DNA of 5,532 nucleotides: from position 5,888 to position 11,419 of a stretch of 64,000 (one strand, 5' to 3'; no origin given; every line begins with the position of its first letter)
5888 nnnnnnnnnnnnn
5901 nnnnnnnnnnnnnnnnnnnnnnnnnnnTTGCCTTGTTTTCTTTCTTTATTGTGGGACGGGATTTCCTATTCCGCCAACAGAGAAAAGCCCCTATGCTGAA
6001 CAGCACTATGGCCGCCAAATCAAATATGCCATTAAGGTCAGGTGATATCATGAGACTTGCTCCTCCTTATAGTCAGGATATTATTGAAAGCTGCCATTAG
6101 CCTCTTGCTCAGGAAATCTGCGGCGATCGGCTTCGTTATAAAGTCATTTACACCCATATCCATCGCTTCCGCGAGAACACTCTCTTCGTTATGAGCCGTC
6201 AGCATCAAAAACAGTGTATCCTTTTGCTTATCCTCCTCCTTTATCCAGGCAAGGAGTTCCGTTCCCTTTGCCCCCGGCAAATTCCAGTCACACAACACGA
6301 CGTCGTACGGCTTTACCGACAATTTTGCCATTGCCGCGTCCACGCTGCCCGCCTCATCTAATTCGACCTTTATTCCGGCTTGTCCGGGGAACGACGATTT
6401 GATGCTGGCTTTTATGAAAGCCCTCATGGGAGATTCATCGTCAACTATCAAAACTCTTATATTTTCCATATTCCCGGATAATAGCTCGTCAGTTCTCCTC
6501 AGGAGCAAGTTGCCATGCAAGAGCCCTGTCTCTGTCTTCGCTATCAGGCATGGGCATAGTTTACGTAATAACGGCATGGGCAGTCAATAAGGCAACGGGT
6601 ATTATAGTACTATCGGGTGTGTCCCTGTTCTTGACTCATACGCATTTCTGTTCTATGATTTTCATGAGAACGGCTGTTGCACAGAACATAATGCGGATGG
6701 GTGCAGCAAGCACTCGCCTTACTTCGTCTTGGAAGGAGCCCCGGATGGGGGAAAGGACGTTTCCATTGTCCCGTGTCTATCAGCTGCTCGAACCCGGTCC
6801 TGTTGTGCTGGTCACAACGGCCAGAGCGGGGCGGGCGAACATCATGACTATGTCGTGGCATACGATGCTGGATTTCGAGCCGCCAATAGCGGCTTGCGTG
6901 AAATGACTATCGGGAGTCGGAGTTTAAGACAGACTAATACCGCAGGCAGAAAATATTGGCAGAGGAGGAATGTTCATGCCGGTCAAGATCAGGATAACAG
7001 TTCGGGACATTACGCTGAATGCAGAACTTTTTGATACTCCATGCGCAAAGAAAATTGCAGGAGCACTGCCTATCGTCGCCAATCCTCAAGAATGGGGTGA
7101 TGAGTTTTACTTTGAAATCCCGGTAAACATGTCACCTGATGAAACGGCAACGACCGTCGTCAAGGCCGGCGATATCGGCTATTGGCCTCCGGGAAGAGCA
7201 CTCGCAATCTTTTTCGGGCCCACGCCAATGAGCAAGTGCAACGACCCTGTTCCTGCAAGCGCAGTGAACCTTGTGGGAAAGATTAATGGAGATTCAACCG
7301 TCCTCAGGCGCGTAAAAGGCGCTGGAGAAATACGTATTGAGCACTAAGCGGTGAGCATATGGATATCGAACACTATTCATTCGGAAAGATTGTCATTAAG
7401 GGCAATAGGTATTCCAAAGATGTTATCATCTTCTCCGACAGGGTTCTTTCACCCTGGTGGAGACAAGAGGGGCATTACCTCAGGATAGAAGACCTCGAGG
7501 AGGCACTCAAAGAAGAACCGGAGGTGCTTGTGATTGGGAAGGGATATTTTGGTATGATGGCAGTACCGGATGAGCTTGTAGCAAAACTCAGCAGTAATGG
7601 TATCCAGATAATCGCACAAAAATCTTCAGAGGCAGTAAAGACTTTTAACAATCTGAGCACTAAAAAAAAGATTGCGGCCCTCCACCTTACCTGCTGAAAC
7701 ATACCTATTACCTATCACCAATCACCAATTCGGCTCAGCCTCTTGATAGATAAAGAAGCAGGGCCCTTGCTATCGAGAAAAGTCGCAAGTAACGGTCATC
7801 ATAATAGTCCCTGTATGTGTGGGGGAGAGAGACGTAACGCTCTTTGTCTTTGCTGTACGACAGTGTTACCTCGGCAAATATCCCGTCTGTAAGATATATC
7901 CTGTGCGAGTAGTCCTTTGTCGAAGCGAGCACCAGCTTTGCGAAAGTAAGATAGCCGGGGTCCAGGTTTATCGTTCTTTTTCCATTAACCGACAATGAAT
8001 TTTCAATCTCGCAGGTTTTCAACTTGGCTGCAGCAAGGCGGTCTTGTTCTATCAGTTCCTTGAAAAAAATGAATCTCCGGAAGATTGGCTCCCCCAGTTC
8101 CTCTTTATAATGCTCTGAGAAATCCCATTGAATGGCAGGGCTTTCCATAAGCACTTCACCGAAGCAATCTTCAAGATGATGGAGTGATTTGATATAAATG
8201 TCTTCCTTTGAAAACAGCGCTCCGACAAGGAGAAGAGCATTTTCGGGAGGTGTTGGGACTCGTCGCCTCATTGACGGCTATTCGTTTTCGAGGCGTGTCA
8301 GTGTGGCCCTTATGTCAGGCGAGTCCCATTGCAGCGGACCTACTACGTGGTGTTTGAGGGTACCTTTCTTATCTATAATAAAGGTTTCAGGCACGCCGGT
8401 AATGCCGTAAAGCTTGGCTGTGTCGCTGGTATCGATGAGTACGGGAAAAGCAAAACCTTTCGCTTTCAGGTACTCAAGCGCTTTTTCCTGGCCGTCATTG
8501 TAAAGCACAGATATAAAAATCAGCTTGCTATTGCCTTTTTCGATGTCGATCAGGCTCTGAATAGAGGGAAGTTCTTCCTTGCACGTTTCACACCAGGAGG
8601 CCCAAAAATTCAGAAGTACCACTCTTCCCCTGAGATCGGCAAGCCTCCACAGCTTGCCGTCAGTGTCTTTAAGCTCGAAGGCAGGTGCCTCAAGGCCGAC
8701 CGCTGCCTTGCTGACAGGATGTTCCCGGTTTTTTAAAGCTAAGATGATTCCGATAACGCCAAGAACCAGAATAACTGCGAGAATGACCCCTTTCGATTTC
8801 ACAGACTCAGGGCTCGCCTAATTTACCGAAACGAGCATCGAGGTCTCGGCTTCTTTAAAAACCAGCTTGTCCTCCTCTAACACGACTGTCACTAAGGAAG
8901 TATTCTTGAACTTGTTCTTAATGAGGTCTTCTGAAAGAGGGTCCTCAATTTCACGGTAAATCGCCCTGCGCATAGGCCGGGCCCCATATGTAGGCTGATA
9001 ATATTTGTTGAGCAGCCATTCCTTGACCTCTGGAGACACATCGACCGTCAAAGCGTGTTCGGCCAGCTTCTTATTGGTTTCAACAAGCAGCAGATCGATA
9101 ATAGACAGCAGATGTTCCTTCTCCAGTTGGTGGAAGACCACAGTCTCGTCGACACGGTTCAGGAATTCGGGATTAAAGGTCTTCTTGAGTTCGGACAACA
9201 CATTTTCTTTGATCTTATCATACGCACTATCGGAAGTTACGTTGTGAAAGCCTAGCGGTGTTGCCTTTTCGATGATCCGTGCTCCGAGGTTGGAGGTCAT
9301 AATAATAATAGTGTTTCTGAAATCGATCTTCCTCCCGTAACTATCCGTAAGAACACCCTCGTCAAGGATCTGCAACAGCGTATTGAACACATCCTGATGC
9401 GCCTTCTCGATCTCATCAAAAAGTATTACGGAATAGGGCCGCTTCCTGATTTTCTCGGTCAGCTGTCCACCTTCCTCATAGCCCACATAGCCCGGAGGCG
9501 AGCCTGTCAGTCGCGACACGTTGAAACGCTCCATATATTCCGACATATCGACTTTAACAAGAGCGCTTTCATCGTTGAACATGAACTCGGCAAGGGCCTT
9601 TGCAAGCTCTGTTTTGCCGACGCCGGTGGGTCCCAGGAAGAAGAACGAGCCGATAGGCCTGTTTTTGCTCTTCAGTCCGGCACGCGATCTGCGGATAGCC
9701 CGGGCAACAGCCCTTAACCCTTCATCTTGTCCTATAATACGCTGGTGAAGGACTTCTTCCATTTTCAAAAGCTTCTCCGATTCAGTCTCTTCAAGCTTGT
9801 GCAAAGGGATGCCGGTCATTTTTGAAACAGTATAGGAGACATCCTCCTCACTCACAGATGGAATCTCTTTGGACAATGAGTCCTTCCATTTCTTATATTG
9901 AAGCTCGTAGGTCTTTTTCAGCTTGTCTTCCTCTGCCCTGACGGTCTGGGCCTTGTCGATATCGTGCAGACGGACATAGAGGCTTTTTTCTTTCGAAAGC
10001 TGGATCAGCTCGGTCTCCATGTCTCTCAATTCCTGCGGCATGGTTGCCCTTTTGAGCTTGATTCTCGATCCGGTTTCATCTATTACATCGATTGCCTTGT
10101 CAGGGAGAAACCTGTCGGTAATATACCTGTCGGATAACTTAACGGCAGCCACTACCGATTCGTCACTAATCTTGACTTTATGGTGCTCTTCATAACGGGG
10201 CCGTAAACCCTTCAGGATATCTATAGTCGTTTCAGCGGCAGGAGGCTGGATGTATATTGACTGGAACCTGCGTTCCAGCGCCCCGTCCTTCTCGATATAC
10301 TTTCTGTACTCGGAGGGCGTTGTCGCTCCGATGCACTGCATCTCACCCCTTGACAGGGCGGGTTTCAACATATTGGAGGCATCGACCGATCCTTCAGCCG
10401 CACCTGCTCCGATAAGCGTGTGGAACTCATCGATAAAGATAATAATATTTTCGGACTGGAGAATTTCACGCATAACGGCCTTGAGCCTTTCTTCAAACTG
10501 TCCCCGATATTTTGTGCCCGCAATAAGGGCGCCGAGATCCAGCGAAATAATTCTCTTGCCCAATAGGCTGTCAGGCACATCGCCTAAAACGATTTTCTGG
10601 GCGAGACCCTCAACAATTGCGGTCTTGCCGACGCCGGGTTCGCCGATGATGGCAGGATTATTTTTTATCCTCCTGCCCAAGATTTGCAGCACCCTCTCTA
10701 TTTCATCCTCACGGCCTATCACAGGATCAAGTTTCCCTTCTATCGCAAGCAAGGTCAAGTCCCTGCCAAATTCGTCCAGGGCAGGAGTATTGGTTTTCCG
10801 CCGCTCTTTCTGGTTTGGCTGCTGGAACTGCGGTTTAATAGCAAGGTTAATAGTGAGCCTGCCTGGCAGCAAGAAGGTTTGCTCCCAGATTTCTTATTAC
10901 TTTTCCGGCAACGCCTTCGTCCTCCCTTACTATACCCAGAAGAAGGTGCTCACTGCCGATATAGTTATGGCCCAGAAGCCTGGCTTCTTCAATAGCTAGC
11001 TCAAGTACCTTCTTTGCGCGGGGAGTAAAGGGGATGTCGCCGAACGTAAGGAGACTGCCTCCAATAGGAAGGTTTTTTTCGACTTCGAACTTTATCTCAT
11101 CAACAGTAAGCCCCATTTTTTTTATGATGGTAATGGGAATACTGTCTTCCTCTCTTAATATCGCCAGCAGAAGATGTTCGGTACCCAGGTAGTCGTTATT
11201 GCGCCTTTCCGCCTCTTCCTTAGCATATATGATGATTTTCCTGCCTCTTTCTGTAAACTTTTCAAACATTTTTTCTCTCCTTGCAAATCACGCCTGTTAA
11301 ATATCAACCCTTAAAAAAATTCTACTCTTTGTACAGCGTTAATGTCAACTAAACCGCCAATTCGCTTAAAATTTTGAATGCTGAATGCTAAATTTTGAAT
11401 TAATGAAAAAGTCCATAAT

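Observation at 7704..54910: Pervasive family of intergenic hairpin elements whose arms are tandem 6-8 nt words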

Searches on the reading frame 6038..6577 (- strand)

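Call 73: search_protein_families(library=pfam, proteins=[window:6038-6577:-], max_evalue=0.00001)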
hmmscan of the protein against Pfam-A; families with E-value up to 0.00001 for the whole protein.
window:6038-6577:- (179 aa): 1 family
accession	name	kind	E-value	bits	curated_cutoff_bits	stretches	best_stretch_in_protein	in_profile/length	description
PF00072.30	Response_reg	-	3.7e-23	82.3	30.2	1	42-159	1-109/111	Response regulator receiver domain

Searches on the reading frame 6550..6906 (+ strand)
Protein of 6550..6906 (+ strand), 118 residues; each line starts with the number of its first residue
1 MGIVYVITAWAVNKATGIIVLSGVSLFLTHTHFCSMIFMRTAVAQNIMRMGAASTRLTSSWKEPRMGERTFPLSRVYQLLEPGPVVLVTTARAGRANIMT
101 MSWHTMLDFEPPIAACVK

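Call 73: search_protein_families(library=pfam, proteins=[window:6550-6906:+], max_evalue=0.00001)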
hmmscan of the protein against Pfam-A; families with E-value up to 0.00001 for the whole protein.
window:6550-6906:+ (118 aa): 1 family
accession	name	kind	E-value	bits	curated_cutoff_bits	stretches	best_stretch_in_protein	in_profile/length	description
PF01613.24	Flavin_Reduct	-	5.3e-07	30.3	27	1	82-114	5-37/153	Flavin reductase like domain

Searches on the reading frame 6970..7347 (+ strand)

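Call 73: search_protein_families(library=pfam, proteins=[window:6970-7347:+], max_evalue=0.00001)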
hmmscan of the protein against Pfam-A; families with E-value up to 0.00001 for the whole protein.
window:6970-7347:+ (125 aa): 2 families
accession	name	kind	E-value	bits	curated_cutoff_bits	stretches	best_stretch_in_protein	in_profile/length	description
PF04126.18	Cyclophil_like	-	8.8e-40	135.7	27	1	6-124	2-120/120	Cyclophilin-like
PF18050.6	Cyclophil_like2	-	4.1e-11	43.4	22.7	1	9-87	1-81/115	Cyclophilin-like family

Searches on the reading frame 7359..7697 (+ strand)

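Call 17: search_protein_families(library=pfam, proteins=[window:7359-7697:+])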
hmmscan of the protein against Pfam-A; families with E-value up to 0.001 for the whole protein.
window:7359-7697:+ (112 aa): 1 family
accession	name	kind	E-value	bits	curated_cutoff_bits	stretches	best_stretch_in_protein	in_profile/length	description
PF04430.19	DUF498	-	9.9e-23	80.7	33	1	3-108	1-106/109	Protein of unknown function (DUF498/DUF598)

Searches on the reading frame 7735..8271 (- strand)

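Call 17: search_protein_families(library=pfam, proteins=[window:7735-8271:-])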
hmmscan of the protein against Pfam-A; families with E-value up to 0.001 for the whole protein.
window:7735-8271:- (178 aa): 1 family
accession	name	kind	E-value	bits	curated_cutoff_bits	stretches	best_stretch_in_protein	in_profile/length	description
PF14385.11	DUF4416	-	1.8e-52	178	27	1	11-170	2-160/162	Domain of unknown function (DUF4416)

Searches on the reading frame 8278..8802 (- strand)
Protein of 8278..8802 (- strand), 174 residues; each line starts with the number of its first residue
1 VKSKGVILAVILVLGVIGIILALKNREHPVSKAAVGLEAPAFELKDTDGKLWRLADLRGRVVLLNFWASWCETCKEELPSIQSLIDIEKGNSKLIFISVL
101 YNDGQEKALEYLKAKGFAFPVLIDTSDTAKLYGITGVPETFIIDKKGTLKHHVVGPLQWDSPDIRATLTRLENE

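Call 74: search_protein_families(library=pfam, proteins=[window:8278-8802:-], max_evalue=0.00001)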
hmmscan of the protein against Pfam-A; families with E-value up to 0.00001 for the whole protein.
window:8278-8802:- (174 aa): 5 families
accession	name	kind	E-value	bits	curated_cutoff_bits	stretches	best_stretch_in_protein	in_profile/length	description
PF00578.27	AhpC-TSA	-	2.7e-25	89.1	26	1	35-151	1-123/124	AhpC/TSA family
PF08534.16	Redoxin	-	6.8e-22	78.3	26.6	1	35-166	2-146/148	Redoxin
PF13905.12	Thioredoxin_8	-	1.8e-09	38.2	27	1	59-148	1-93/94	Thioredoxin-like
PF13098.12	Thioredoxin_2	-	2.4e-07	31.5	27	1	58-155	4-93/104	Thioredoxin-like domain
PF00085.26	Thioredoxin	-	2.6e-07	31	23.5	0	60-98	19-55/103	Thioredoxin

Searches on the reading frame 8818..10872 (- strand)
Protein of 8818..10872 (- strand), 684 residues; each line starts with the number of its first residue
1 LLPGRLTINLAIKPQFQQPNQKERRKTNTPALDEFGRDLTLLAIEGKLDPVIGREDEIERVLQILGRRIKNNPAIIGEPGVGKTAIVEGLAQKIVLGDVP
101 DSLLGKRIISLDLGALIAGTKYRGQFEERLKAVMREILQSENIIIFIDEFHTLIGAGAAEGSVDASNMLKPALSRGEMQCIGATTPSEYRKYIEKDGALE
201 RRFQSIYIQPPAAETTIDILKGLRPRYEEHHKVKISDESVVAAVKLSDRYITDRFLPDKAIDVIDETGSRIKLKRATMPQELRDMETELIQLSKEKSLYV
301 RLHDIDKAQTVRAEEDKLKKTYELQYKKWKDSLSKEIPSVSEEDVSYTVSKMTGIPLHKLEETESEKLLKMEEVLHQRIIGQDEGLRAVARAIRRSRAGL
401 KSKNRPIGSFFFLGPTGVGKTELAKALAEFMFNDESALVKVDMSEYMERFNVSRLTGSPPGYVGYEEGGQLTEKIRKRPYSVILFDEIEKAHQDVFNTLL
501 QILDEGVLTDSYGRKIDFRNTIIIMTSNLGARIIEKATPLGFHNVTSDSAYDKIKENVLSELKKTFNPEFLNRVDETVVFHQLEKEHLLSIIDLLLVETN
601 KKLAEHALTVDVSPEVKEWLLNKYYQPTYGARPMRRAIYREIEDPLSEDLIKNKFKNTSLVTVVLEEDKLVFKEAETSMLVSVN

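Call 74: search_protein_families(library=pfam, proteins=[window:8818-10872:-], max_evalue=0.00001)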
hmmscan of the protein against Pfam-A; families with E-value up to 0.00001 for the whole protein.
window:8818-10872:- (684 aa): 12 families
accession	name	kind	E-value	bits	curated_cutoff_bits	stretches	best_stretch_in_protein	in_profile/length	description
PF07724.20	AAA_2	-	6.1e-69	231.7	27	1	405-576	1-165/166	AAA domain (Cdc48 subfamily)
PF17871.7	AAA_lid_9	-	3.2e-34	117.4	22.8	1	214-312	3-101/104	AAA lid domain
PF00004.35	AAA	-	3.1e-24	86.3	21.2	2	75-186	3-110/131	ATPase family associated with various cellular activities (AAA)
PF10431.15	ClpB_D2-small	-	1.1e-23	83.5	21.9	1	583-663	1-81/81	C-terminal, D2-small domain, of ClpB protein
PF07728.20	AAA_5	-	1.6e-17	64.2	22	1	410-530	2-124/139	AAA domain (dynein-related subfamily)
PF13191.12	AAA_16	-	3e-12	47.8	32.6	1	51-95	2-49/167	AAA ATPase domain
PF13401.12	AAA_22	-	1.4e-11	45.2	27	0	410-504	8-109/130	AAA domain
PF00158.32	Sigma54_activat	-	2.7e-08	34.1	20.2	1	409-511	24-125/168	Sigma-54 interaction domain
PF01637.24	ATPase_2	-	9.9e-07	29.2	33.2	0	127-223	95-194/225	ATPase domain predominantly from Archaea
PF13173.12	AAA_14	-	1.1e-06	29.1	27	0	412-506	7-88/129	AAA domain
PF20720.3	nSTAND3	-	3.5e-06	27.2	27.2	0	412-446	22-56/155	Novel STAND NTPase 3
PF05621.17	TniB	-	8.1e-06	25.8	22.4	0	71-209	36-185/189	Bacterial TniB protein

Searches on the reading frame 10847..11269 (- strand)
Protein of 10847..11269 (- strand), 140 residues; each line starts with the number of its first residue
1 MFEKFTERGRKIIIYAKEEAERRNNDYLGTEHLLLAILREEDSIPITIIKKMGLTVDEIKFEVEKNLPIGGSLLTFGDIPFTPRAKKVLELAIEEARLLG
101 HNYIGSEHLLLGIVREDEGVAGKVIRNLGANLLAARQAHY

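Call 17: search_protein_families(library=pfam, proteins=[window:10847-11269:-])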
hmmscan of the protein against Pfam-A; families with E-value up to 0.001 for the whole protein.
window:10847-11269:- (140 aa): 1 family
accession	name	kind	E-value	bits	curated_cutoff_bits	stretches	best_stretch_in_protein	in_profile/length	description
PF02861.25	Clp_N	-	1e-31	109.3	20.7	2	16-65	1-50/53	Clp amino terminal domain, pathogenicity island component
